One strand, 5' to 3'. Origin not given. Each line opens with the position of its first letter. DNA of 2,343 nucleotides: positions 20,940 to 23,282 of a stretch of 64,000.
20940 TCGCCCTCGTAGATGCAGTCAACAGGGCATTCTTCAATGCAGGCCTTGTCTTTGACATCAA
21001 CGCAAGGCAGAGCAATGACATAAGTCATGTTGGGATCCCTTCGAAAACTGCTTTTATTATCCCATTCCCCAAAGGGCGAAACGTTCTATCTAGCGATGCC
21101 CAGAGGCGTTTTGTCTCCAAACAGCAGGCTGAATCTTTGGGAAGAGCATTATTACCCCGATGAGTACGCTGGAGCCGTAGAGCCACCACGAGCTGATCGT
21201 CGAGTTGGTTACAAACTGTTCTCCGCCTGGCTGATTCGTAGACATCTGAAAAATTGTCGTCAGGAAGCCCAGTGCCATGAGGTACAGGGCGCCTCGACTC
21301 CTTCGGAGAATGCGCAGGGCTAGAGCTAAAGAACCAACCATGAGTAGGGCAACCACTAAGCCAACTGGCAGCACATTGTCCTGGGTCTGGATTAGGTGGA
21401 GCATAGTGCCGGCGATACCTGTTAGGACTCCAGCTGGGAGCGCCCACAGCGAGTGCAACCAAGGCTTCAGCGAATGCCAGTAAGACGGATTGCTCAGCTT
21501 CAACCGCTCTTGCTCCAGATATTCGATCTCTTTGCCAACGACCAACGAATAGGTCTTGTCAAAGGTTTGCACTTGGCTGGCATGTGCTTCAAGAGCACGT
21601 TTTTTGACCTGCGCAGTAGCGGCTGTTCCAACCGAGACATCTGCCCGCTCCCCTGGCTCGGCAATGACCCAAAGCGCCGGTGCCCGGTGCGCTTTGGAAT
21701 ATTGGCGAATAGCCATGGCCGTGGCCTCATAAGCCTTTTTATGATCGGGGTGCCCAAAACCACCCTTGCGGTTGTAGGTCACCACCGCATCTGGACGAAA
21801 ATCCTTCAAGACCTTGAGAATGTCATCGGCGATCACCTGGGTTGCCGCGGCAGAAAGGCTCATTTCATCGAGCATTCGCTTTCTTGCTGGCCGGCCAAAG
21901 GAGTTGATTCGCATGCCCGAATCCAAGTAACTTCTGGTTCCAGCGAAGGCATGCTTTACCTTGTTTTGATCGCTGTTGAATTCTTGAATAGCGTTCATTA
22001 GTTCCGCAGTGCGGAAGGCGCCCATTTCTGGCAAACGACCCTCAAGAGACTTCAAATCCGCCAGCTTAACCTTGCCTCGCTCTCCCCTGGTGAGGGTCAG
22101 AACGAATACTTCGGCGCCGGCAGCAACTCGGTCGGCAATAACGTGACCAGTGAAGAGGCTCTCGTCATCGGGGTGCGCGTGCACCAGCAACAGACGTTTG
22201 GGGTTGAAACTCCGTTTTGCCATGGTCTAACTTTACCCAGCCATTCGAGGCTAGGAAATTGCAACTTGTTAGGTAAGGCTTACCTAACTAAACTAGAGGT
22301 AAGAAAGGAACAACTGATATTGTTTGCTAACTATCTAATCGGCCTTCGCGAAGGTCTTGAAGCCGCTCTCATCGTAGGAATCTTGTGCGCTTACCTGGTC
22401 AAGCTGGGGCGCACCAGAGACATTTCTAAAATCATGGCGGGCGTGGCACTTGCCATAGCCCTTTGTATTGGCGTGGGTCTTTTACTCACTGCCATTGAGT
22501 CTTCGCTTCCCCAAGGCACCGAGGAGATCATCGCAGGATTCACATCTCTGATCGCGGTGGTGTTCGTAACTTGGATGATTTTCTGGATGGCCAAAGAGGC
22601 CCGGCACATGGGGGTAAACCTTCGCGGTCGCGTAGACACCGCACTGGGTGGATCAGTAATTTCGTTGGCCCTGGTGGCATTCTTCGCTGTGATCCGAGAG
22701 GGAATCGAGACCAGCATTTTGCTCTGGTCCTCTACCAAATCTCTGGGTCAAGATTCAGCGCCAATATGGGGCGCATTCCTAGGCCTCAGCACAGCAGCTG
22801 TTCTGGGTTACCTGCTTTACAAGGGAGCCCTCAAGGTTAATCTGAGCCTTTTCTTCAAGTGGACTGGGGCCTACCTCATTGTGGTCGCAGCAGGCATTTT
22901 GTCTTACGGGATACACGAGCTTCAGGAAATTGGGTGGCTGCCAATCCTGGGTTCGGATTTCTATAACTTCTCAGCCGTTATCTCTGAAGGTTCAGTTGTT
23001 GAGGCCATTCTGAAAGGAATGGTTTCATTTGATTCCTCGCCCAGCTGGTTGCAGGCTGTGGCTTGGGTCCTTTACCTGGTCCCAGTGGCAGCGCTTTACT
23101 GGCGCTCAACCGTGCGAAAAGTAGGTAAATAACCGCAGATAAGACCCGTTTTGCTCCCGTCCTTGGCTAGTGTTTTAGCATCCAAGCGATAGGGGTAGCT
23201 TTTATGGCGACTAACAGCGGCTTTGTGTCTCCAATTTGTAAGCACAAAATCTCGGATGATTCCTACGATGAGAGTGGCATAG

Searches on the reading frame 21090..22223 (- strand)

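Call 4: search_protein_families(library=pfam, proteins=[window:21090-22223:-], max_evalue=0.01)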
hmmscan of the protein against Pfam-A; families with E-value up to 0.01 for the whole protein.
window:21090-22223:- (377 aa): 3 families
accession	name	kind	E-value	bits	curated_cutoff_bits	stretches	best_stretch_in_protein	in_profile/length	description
PF02585.22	PIG-L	-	2.3e-23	83.5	28.2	1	12-171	1-128/129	GlcNAc-PI de-N-acetylase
PF19608.4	DUF6113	-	0.00029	21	27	1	265-353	24-107/129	Family of unknown function (DUF6113)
PF04311.20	DUF459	-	0.0031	17.3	27.2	0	153-235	81-160/197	Protein of unknown function (DUF459)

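Call 5: search_protein_families(library=ncbifam, proteins=[window:21090-22223:-], max_evalue=0.01)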
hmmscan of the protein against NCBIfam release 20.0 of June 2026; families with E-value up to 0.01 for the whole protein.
window:21090-22223:- (377 aa): 4 families
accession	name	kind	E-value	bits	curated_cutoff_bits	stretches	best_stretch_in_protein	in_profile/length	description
TIGR03445.1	mycothiol_MshB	equivalog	2.1e-35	123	224.35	1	12-188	1-168/284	N-acetyl-1-D-myo-inositol-2-amino-2-deoxy-alpha-D-glucopyranoside deacetylase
TIGR03446.1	mycothiol_Mca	equivalog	2.8e-25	89.5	277.15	1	10-181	2-159/283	mycothiol conjugate amidase Mca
TIGR04000.1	thiol_BshB2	equivalog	7.1e-13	48.7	195.25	1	129-225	92-192/217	bacillithiol biosynthesis deacetylase BshB2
TIGR04001.1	thiol_BshB1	equivalog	3.7e-11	43.2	182.5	2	11-50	4-43/226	bacillithiol biosynthesis deacetylase BshB1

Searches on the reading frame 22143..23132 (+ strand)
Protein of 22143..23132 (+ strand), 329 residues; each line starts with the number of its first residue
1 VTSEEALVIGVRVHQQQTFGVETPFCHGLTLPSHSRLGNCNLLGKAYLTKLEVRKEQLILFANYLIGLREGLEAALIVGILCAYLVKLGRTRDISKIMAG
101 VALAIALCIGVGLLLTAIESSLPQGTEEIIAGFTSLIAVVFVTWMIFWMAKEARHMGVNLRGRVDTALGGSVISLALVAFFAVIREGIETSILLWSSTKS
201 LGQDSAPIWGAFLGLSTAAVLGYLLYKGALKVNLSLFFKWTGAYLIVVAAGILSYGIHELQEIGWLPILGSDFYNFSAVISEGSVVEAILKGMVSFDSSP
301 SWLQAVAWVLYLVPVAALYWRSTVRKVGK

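Call 4: search_protein_families(library=pfam, proteins=[window:22143-23132:+], max_evalue=0.01)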
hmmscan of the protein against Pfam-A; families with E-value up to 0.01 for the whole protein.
window:22143-23132:+ (329 aa): 1 family
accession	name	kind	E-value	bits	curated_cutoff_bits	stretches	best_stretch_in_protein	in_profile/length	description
PF03239.20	FTR1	-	1.1e-51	176.3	25.3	1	60-316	1-267/284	Iron permease FTR1 family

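Call 5: search_protein_families(library=ncbifam, proteins=[window:22143-23132:+], max_evalue=0.01)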
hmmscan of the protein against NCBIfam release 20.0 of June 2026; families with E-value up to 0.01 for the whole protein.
window:22143-23132:+ (329 aa): 2 families
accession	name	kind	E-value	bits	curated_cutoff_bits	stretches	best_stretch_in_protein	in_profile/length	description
NF041756.1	EfeU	equivalog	1.1e-94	316.8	255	1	64-319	1-256/257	iron uptake transporter permease EfeU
TIGR00145.1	TIGR00145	subfamily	4e-56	190.7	303.8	1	61-318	5-265/282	EfeU/Ftr1 family ferrous iron transporter subunit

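Call 107: find_homologous_proteins(query=window:22320-23129:+, max_evalue=1e-20)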
Query window:22320-23129:+ (270 aa): 7789 proteins with E <= 1e-20 among 8000 candidates; the best 120 are listed.
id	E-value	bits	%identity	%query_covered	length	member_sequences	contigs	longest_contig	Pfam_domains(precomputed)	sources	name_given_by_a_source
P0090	8.1e-165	565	100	100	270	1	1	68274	PF03239.21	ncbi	ncbi:MAG: iron uptake transporter permease EfeU [Micrococcales bacterium]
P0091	2.5e-113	396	69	100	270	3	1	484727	PF03239.21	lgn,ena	-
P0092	5.3e-94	333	60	99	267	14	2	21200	PF03239.21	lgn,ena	-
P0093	1.2e-92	328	59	98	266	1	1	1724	PF03239.21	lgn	-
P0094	1.8e-91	325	57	98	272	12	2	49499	PF03239.21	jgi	jgi:high-affinity iron transporter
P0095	8.2e-90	319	59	97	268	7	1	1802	PF03239.21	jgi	jgi:high-affinity iron transporter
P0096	1.5e-89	318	59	100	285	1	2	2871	PF03239.21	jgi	jgi:high-affinity iron transporter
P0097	2.1e-89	318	56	99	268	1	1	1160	PF03239.21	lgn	-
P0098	2.4e-89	318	59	93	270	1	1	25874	PF03239.21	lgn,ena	-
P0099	2.6e-89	318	57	99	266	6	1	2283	PF03239.21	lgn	-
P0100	2.7e-89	318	59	100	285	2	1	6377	PF03239.21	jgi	-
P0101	1.5e-88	315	56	99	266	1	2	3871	PF03239.21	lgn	-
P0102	2.2e-88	315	55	100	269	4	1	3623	PF03239.21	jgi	jgi:high-affinity iron transporter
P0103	3.3e-88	314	57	93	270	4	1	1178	PF03239.21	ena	-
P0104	3.5e-88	314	58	99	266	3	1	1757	PF03239.21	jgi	jgi:high-affinity iron transporter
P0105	4.2e-88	314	57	99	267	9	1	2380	PF03239.21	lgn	-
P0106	1.1e-87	312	56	99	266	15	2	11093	PF03239.21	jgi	jgi:high-affinity iron transporter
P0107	1.6e-87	312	55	99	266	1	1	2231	PF03239.21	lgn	-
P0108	1.9e-87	311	56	99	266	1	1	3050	PF03239.21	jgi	jgi:high-affinity iron transporter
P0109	3.0e-87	311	58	97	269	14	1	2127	PF03239.21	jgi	jgi:high-affinity iron transporter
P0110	3.7e-87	310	56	99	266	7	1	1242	PF03239.21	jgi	jgi:high-affinity iron transporter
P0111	4.5e-87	310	55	99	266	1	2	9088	PF03239.21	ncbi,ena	-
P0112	5.2e-87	310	54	99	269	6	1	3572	PF03239.21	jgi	jgi:high-affinity iron transporter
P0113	8.2e-87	309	55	99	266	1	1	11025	PF03239.21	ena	-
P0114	9.7e-87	309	55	99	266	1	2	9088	PF03239.21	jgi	jgi:high-affinity iron transporter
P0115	1.1e-86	309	56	99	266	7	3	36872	PF03239.21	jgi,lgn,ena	jgi:high-affinity iron transporter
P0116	1.6e-86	308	55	99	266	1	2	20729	PF03239.21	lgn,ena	-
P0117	1.8e-86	308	55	99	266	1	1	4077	PF03239.21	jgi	-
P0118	3.0e-86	308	57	97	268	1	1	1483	PF03239.21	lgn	-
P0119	3.3e-86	307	55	99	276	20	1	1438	PF03239.21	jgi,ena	jgi:high-affinity iron transporter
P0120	3.4e-86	307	55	99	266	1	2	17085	PF03239.21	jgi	jgi:high-affinity iron transporter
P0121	4.5e-86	307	55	99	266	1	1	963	PF03239.21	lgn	-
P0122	9.7e-86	306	54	99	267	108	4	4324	PF03239.21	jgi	-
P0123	1.3e-85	305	56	100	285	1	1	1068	PF03239.21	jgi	jgi:high-affinity iron transporter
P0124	1.4e-85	305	57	97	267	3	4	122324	PF03239.21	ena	-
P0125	1.7e-85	305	55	99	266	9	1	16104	PF03239.21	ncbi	-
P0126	1.8e-85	305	55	99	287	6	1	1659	PF03239.21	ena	-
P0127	2.1e-85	305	57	97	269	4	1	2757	PF03239.21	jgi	jgi:high-affinity iron transporter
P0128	2.1e-85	305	56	96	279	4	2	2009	PF03239.21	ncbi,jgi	jgi:high-affinity iron transporter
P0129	2.5e-85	304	57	94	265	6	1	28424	PF03239.21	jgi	-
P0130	3.2e-85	304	57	96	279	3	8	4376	PF03239.21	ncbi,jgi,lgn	jgi:high-affinity iron transporter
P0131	3.2e-85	304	54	99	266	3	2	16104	PF03239.21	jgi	-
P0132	6.0e-85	303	55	99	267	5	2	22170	PF03239.21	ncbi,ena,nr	ncbi:MAG: iron transporter [Micrococcales bacterium]|nr:iron transporter [Micrococcales bacterium]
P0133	6.2e-85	303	56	100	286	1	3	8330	PF03239.21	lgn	-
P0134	8.3e-85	303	58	96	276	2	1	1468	PF03239.21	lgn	-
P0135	1.0e-84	302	55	99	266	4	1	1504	PF03239.21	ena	-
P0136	1.5e-84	302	56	99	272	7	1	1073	PF03239.21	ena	-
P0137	2.3e-84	301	56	97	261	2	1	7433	PF03239.21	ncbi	ncbi:MAG: iron uptake transporter permease EfeU, partial [Micrococcales bacterium]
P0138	2.7e-84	301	57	99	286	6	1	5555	PF03239.21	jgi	jgi:high-affinity iron transporter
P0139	4.0e-84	301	55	99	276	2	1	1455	PF03239.21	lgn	-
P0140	4.0e-84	301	58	96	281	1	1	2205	PF03239.21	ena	-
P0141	4.0e-84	301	55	99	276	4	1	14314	PF03239.21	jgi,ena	-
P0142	4.2e-84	300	58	96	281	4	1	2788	PF03239.21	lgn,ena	-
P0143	4.7e-84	300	56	96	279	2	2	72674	PF03239.21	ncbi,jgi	ncbi:MAG: hypothetical protein RLZ53_219 [Actinomycetota bacterium]|jgi:high-affinity iron transport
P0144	4.7e-84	300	56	99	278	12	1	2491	PF03239.21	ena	-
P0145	6.2e-84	300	55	96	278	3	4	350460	PF03239.21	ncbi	-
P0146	6.9e-84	300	55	96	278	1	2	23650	PF03239.21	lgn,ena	-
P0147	7.5e-84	300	55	99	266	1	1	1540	PF03239.21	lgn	-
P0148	7.9e-84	300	55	100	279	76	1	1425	PF03239.21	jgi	jgi:high-affinity iron transporter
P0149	9.7e-84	299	54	99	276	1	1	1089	PF03239.21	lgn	-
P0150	9.7e-84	299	54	99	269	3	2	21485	PF03239.21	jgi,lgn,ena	jgi:high-affinity iron transporter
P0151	1.1e-83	299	55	96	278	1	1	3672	PF03239.21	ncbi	-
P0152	1.1e-83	299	55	99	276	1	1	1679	PF03239.21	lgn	-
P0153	1.1e-83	299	56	99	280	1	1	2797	PF03239.21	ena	-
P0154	1.6e-83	299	55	96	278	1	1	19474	PF03239.21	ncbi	ncbi:MAG: hypothetical protein RL009_283 [Actinomycetota bacterium]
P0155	2.8e-83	298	55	99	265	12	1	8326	PF03239.21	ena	-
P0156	3.0e-83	298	55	96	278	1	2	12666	PF03239.21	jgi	jgi:high-affinity iron transporter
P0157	5.1e-83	297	54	99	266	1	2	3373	PF03239.21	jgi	-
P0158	5.3e-83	297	57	96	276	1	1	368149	PF03239.21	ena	-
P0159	5.3e-83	297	55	96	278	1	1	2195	PF03239.21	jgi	-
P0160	6.2e-83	297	58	96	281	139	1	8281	PF03239.21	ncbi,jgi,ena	jgi:high-affinity iron transporter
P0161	7.3e-83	296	53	100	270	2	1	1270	PF03239.21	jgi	-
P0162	1.1e-82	296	56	97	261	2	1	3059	PF03239.21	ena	-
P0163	1.3e-82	296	54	99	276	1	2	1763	PF03239.21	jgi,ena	jgi:high-affinity iron transporter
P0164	1.8e-82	295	52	99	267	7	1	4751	PF03239.21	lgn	-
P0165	2.5e-82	295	55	99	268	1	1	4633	PF03239.21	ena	-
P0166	2.9e-82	294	56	99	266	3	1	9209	PF03239.21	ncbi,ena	-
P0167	3.1e-82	294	52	99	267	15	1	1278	PF03239.21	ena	-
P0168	3.1e-82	294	54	99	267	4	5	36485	PF03239.21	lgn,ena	-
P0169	3.5e-82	294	56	97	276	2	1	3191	PF03239.21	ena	-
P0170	3.7e-82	294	54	99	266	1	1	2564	PF03239.21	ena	-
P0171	4.1e-82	294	55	98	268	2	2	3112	PF03239.21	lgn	-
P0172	4.6e-82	294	53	99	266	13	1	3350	PF03239.21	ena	-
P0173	6.1e-82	293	56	99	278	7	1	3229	PF03239.21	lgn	-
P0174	8.3e-82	293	54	96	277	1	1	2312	PF03239.21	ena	-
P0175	8.4e-82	293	54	96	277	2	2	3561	PF03239.21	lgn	-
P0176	8.4e-82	293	55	94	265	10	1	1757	PF03239.21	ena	-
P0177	9.5e-82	293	54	100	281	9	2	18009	PF03239.21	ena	-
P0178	1.1e-81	293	56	99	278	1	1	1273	PF03239.21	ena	-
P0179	1.1e-81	292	57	99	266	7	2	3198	PF03239.21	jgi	-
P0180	1.3e-81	292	54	99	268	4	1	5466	PF03239.21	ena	-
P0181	1.4e-81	292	54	100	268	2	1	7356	PF03239.21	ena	-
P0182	1.5e-81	292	55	99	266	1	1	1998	PF03239.21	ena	-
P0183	1.5e-81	292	53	99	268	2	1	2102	PF03239.21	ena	-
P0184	1.9e-81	292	55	100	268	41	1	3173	PF03239.21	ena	-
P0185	2.5e-81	291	54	99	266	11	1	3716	PF03239.21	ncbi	-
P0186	3.2e-81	291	52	96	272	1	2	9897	PF03239.21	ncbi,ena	-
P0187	3.6e-81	291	54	99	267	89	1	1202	PF03239.21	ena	-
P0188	3.7e-81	291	53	99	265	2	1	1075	PF03239.21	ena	-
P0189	4.0e-81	291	51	99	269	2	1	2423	PF03239.21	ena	-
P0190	4.2e-81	291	53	99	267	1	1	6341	PF03239.21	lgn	-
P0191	4.4e-81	291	54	96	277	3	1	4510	PF03239.21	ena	-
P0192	5.5e-81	290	53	100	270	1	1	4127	PF03239.21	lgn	-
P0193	6.7e-81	290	54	99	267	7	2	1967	PF03239.21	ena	-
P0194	7.0e-81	290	55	99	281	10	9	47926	PF03239.21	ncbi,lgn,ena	ncbi:MAG: hypothetical protein RJA26_58 [Actinomycetota bacterium]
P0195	8.8e-81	290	54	99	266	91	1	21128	PF03239.21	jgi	-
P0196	1.1e-80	289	56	99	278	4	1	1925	PF03239.21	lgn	-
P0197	1.4e-80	289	54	100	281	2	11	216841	PF03239.21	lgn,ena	-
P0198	1.5e-80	289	51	99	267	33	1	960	PF03239.21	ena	-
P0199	1.7e-80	289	53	97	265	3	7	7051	PF03239.21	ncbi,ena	-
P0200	1.9e-80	288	54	100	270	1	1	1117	PF03239.21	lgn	-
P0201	2.5e-80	288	55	96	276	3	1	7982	PF03239.21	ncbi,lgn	ncbi:MAG: iron uptake transporter permease EfeU [Micrococcales bacterium]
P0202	2.8e-80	288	54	97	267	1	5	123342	PF03239.21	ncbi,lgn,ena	-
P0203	3.1e-80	288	53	100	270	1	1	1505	PF03239.21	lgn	-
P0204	3.3e-80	288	55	99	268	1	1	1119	PF03239.21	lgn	-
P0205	5.9e-80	287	53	100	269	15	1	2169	PF03239.21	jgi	jgi:high-affinity iron transporter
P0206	6.7e-80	287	54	99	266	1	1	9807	PF03239.21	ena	-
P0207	7.1e-80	287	55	98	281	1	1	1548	PF03239.21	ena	-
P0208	8.4e-80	286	53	97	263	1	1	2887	PF03239.21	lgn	-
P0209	8.9e-80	286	54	99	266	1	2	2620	PF03239.21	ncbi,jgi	jgi:high-affinity iron transporter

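Call 108: find_encoding_contigs(protein=P0094, flank=7000, max_places=2)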
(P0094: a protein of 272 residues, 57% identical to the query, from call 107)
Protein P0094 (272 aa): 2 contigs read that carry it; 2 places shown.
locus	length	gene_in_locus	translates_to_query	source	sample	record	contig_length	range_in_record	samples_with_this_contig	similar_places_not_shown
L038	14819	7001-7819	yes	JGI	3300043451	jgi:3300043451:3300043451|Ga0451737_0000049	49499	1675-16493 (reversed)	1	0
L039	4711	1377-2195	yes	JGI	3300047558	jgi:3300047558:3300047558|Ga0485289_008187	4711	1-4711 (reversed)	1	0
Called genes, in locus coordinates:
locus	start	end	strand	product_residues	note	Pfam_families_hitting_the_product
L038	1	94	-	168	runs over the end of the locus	PF01467:CTP_transf_like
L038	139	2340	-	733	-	PF17191:RecG_wedge, PF01336:tRNA_anti-codon (faint), PF00270:DEAD, PF04851:ResIII, PF00271:Helicase_C, PF19833:RecG_dom3_C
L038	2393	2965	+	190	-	PF03602:Cons_hypoth95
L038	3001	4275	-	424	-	PF00285:Citrate_synt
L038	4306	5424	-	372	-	PF00155:Aminotran_1_2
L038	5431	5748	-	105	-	PF12838:Fer4_7 (faint), PF13237:Fer4_10 (faint), PF13484:Fer4_16 (faint), PF00037:Fer4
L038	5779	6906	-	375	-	PF02585:PIG-L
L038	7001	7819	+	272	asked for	PF03239:FTR1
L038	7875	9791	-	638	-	PF00009:GTP_EFTU, PF22042:EF-G_D2, PF03144:GTP_EFTU_D2, PF00679:EFG_C, PF21018:BipA_C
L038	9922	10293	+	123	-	PF04134:DCC1-like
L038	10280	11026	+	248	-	PF02517:Rce1-like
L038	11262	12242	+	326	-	-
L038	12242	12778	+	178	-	-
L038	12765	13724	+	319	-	PF02361:CbiQ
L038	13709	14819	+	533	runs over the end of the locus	PF00437:T2SSE (faint), PF03193:RsgA_GTPase (faint), PF09818:ABC_ATPase (faint), PF13481:AAA_25 (faint), PF00005:ABC_tran, PF02463:SMC_N (faint), PF13304:AAA_21 (weak), PF00005:ABC_tran, +7 more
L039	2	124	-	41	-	?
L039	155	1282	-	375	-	PF02585:PIG-L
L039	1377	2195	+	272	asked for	PF03239:FTR1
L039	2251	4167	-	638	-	PF00009:GTP_EFTU, PF22042:EF-G_D2, PF03144:GTP_EFTU_D2, PF00679:EFG_C, PF21018:BipA_C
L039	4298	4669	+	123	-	PF04134:DCC1-like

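Call 109: find_encoding_contigs(protein=P0124, flank=7000, max_places=2)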
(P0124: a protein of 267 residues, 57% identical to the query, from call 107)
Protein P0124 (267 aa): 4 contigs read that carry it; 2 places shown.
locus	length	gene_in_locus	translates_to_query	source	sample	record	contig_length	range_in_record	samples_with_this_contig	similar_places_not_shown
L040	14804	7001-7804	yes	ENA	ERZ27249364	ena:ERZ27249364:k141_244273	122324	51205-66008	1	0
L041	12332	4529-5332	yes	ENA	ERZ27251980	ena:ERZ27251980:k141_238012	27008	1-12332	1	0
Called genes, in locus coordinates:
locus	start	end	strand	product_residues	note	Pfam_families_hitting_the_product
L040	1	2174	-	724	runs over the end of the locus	PF17191:RecG_wedge, PF01336:tRNA_anti-codon, PF00270:DEAD, PF04851:ResIII, PF00271:Helicase_C, PF19833:RecG_dom3_C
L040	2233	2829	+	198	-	PF03602:Cons_hypoth95, PF13578:Methyltransf_24 (weak)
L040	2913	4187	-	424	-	PF00285:Citrate_synt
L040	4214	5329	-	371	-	PF00155:Aminotran_1_2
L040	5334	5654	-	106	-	PF12838:Fer4_7 (faint), PF13484:Fer4_16 (faint), PF00037:Fer4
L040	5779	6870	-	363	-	PF02585:PIG-L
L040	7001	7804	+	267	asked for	PF03239:FTR1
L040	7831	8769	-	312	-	PF00849:PseudoU_synth_2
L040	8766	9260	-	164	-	PF01252:Peptidase_A8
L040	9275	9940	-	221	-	PF05103:DivIVA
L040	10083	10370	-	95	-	PF02325:CCB3_YggT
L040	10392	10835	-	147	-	PF04472:SepF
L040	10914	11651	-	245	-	PF01168:Ala_racemase_N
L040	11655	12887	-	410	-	PF00091:Tubulin, PF12327:FtsZ_C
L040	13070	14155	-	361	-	PF08478:POTRA_1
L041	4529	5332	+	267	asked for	PF03239:FTR1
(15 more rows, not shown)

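Call 110: find_encoding_contigs(protein=P0145, flank=7000, max_places=2)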
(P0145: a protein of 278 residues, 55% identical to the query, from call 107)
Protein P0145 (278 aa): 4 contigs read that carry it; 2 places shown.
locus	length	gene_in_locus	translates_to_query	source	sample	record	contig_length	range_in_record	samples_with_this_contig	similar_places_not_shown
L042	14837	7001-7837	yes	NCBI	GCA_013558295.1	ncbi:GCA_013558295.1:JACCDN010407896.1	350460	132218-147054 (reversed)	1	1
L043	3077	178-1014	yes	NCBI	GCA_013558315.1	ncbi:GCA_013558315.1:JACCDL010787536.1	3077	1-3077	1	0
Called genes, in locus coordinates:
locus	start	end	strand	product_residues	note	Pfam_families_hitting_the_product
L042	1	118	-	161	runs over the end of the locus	PF01467:CTP_transf_like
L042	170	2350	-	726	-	PF17191:RecG_wedge, PF01336:tRNA_anti-codon, PF00270:DEAD, PF04851:ResIII, PF00271:Helicase_C, PF19833:RecG_dom3_C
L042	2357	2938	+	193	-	PF03602:Cons_hypoth95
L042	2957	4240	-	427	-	PF00285:Citrate_synt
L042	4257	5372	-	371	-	PF00155:Aminotran_1_2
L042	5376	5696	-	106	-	PF12838:Fer4_7 (faint), PF13484:Fer4_16 (faint), PF00037:Fer4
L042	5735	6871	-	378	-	PF02585:PIG-L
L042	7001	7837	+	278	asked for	PF03239:FTR1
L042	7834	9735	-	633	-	PF00009:GTP_EFTU, PF22042:EF-G_D2, PF03144:GTP_EFTU_D2, PF00679:EFG_C, PF21018:BipA_C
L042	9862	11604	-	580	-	PF00496:SBP_bac_5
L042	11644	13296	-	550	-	PF00005:ABC_tran, PF02463:SMC_N (weak), PF13401:AAA_22 (faint), PF08352:oligo_HPY, PF00005:ABC_tran, PF13304:AAA_21 (weak), PF08352:oligo_HPY (weak)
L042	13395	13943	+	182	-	-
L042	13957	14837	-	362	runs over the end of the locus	PF12911:OppC_N (weak), PF00528:BPD_transp_1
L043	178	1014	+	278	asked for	PF03239:FTR1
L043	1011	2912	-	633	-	PF00009:GTP_EFTU, PF22042:EF-G_D2, PF03144:GTP_EFTU_D2, PF00679:EFG_C, PF21018:BipA_C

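Call 111: find_encoding_contigs(protein=P0197, flank=7000, max_places=2)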
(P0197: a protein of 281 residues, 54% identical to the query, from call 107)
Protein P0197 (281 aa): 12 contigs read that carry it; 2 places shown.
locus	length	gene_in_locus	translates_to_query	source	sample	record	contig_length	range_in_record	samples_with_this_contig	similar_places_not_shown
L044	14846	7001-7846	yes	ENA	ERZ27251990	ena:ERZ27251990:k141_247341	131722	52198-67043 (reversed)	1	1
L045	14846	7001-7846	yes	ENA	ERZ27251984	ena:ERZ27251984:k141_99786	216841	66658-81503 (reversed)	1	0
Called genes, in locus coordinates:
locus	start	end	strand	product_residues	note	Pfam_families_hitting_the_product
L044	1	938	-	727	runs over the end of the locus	PF17191:RecG_wedge, PF01336:tRNA_anti-codon, PF00270:DEAD, PF04851:ResIII, PF00271:Helicase_C, PF19833:RecG_dom3_C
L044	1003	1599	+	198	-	PF03602:Cons_hypoth95, PF05175:MTS (faint)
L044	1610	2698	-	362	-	-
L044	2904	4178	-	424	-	PF00285:Citrate_synt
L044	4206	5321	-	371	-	PF00155:Aminotran_1_2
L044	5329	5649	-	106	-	PF12838:Fer4_7 (faint), PF13484:Fer4_16 (faint), PF00037:Fer4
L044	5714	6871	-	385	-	PF02585:PIG-L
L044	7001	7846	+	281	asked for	PF03239:FTR1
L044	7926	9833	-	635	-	PF00009:GTP_EFTU, PF22042:EF-G_D2, PF03144:GTP_EFTU_D2, PF00679:EFG_C, PF21018:BipA_C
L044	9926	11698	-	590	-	PF00496:SBP_bac_5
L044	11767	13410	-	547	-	PF00005:ABC_tran, PF02463:SMC_N (faint), PF13401:AAA_22 (faint), PF13555:AAA_29 (faint), PF13304:AAA_21 (weak), PF08352:oligo_HPY, PF00005:ABC_tran, PF08352:oligo_HPY (weak)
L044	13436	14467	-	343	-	PF12911:OppC_N, PF00528:BPD_transp_1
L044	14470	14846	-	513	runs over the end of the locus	PF00528:BPD_transp_1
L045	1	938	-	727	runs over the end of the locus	PF17191:RecG_wedge, PF01336:tRNA_anti-codon, PF00270:DEAD, PF04851:ResIII, PF00271:Helicase_C, PF19833:RecG_dom3_C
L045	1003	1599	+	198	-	PF03602:Cons_hypoth95, PF02086:MethyltransfD12 (faint), PF05175:MTS (faint)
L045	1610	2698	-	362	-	-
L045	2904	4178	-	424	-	PF00285:Citrate_synt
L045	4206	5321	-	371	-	PF00155:Aminotran_1_2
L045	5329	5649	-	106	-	PF12838:Fer4_7 (faint), PF13484:Fer4_16 (faint), PF00037:Fer4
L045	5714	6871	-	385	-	PF02585:PIG-L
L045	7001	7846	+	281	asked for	PF03239:FTR1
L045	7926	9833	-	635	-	PF00009:GTP_EFTU, PF22042:EF-G_D2, PF03144:GTP_EFTU_D2, PF00679:EFG_C, PF21018:BipA_C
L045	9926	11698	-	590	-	PF00496:SBP_bac_5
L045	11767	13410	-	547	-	PF00005:ABC_tran, PF02463:SMC_N (faint), PF13401:AAA_22 (faint), PF13555:AAA_29 (faint), PF13304:AAA_21 (weak), PF08352:oligo_HPY, PF00005:ABC_tran, PF08352:oligo_HPY (weak)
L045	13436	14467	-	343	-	PF12911:OppC_N, PF00528:BPD_transp_1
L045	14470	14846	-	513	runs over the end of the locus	PF00528:BPD_transp_1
